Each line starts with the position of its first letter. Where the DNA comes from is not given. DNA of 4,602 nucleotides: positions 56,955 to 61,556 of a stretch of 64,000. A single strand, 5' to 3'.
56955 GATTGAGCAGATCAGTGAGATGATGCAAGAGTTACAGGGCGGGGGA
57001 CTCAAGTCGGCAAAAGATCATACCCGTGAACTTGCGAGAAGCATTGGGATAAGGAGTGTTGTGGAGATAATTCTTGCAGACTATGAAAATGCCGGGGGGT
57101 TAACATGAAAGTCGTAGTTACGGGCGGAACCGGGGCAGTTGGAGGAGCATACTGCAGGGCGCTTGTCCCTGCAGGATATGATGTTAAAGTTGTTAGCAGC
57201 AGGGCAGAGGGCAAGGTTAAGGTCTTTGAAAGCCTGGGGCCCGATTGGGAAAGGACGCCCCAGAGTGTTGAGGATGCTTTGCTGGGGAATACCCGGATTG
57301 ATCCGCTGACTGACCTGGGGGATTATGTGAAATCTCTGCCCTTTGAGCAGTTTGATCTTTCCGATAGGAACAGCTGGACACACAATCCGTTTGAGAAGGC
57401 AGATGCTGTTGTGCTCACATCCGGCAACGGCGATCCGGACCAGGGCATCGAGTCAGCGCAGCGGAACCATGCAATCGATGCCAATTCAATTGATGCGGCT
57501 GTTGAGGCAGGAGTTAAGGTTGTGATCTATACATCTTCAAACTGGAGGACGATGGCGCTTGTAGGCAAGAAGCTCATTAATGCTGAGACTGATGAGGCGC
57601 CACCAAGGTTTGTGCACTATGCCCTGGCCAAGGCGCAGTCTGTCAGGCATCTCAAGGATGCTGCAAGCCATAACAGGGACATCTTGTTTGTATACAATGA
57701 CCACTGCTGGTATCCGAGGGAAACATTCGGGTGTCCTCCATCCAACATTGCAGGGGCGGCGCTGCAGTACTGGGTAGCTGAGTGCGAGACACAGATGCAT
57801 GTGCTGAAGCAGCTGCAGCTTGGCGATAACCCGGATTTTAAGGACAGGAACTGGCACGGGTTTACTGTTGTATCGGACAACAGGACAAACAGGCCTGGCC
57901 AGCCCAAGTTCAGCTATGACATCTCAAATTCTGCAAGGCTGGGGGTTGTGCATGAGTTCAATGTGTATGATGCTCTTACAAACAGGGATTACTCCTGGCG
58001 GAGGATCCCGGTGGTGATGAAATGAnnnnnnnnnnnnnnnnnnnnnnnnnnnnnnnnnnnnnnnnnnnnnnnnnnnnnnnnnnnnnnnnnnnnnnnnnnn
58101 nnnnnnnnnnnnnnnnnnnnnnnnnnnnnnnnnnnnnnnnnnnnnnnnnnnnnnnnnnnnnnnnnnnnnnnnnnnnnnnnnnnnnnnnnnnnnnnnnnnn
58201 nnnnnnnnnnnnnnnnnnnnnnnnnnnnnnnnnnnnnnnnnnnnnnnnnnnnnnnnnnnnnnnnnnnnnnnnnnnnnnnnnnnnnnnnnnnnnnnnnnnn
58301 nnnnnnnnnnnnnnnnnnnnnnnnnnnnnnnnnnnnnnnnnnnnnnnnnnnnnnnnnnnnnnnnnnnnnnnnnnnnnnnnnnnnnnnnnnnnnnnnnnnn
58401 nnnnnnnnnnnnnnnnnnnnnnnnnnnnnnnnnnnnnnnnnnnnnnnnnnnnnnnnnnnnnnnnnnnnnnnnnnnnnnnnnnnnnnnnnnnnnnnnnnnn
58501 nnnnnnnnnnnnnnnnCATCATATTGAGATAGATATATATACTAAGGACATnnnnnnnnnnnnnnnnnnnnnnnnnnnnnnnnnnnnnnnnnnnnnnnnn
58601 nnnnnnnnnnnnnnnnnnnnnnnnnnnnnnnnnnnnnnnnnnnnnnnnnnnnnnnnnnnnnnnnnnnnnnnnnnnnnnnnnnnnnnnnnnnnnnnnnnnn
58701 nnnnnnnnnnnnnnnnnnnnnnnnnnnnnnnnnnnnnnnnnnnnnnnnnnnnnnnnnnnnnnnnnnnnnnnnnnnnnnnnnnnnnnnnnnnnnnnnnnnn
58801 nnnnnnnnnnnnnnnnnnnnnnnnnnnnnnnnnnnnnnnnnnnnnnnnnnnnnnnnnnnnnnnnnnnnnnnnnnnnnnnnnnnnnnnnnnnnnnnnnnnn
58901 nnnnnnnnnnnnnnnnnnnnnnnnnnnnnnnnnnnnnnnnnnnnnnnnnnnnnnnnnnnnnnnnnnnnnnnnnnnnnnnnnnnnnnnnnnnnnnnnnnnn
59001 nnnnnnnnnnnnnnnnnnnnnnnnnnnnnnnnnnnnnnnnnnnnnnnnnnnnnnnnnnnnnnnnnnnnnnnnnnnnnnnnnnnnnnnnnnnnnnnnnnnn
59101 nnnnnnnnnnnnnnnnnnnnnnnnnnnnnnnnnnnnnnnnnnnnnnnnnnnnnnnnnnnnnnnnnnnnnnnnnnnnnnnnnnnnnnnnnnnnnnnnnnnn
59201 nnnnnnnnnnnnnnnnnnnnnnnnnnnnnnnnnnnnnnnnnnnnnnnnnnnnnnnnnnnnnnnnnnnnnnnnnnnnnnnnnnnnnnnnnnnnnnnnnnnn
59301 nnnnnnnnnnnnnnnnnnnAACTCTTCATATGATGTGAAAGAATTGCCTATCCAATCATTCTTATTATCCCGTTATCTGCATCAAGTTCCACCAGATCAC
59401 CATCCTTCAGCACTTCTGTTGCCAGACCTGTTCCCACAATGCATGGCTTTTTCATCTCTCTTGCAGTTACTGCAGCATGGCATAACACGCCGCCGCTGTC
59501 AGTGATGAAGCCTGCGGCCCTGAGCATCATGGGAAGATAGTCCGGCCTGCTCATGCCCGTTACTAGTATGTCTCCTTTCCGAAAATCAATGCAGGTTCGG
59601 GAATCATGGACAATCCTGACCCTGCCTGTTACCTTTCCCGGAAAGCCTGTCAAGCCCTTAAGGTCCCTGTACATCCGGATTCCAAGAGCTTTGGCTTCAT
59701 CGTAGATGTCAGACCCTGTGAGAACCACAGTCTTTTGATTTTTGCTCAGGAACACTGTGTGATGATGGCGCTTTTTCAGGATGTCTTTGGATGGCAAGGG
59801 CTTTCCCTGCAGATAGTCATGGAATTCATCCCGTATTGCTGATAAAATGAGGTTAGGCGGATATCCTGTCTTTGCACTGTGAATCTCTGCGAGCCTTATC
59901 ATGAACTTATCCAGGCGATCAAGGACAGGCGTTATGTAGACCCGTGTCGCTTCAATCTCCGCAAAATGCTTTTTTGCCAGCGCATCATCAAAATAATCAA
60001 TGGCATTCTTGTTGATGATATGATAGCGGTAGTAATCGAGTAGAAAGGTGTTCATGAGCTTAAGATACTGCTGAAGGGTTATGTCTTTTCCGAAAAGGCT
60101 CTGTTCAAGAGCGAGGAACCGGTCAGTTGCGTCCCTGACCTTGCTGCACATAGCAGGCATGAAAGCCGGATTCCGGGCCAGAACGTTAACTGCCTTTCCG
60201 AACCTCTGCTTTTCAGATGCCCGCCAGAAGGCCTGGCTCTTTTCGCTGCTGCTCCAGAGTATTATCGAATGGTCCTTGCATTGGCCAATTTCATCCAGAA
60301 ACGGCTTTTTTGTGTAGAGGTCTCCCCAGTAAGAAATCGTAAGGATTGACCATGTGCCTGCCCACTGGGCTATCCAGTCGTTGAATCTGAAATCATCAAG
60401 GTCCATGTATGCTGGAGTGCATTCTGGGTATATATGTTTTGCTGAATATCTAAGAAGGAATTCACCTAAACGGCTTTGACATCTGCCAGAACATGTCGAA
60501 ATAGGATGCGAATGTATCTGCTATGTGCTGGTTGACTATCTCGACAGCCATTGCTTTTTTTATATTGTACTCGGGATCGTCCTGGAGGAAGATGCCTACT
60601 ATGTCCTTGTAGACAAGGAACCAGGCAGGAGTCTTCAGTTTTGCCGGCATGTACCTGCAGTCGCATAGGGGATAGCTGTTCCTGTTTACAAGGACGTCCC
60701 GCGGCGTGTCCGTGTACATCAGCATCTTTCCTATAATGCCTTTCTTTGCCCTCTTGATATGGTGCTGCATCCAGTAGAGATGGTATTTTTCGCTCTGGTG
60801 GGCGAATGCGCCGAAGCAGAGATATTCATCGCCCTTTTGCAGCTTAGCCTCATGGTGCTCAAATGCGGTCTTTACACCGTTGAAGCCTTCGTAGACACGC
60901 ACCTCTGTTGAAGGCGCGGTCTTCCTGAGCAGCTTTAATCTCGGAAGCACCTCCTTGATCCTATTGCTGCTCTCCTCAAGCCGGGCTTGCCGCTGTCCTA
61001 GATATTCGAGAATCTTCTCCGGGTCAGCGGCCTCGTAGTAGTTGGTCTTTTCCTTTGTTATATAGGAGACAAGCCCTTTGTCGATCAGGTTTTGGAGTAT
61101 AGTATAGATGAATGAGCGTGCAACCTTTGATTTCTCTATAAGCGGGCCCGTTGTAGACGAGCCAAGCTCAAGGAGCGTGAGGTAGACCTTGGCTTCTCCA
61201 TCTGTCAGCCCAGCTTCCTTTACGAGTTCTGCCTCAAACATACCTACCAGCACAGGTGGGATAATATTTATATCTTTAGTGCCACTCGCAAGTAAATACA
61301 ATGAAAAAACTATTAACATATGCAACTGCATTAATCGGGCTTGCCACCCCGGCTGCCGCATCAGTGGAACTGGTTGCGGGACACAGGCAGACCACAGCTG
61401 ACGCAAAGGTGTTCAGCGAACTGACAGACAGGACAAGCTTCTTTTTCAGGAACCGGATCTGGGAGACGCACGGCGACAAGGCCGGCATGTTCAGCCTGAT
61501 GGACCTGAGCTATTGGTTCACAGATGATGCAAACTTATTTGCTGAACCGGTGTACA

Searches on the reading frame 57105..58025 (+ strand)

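Call 101: search_protein_families(library=pfam, max_evalue=0.001, proteins=[window:57105-58025:+])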
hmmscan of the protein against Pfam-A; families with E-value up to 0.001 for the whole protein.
window:57105-58025:+ (306 aa): 4 families
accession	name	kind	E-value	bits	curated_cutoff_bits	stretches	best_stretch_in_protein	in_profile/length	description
PF01370.27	Epimerase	-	1.3e-11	44.9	20.9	1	3-190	1-160/240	NAD dependent epimerase/dehydratase family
PF05368.20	NmrA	-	6.8e-05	23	27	0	2-31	4-33/298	NmrA-like family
PF01073.25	3Beta_HSD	-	0.00013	21.5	22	0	126-178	97-152/280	3-beta hydroxysteroid dehydrogenase/isomerase family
PF13460.12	NAD_binding_10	-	0.00018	21.8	27.2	0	94-145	56-98/184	NAD(P)H-binding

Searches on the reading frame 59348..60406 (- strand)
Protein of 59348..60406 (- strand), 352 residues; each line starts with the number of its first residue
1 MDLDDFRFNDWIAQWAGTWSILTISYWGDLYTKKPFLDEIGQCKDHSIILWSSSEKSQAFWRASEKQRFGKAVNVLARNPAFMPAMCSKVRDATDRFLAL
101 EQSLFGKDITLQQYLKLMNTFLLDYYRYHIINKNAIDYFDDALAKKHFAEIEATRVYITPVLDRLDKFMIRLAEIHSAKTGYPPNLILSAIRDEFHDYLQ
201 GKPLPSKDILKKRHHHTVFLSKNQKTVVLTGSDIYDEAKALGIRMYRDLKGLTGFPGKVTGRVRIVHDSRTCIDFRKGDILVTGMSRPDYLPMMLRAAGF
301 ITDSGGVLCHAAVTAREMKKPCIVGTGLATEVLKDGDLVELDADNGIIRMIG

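Call 101: search_protein_families(library=pfam, max_evalue=0.001, proteins=[window:59348-60406:-])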
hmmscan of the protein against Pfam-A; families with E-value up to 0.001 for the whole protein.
window:59348-60406:- (352 aa): 1 family
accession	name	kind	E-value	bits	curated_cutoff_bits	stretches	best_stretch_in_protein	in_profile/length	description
PF00391.29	PEP-utilizers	-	7.3e-23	80.4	23.1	1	275-346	1-72/72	PEP-utilising enzyme, mobile domain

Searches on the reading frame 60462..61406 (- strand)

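Call 101: search_protein_families(library=pfam, max_evalue=0.001, proteins=[window:60462-61406:-])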
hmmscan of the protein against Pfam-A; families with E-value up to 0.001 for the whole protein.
window:60462-61406:- (314 aa): 2 families
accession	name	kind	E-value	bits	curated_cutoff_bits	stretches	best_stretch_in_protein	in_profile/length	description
PF01978.25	TrmB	-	3.5e-16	59.3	25.6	1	64-130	3-68/68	Sugar-specific transcriptional regulator TrmB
PF03965.22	Penicillinase_R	-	0.00061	20.6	22.6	1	67-128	1-66/115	Penicillinase repressor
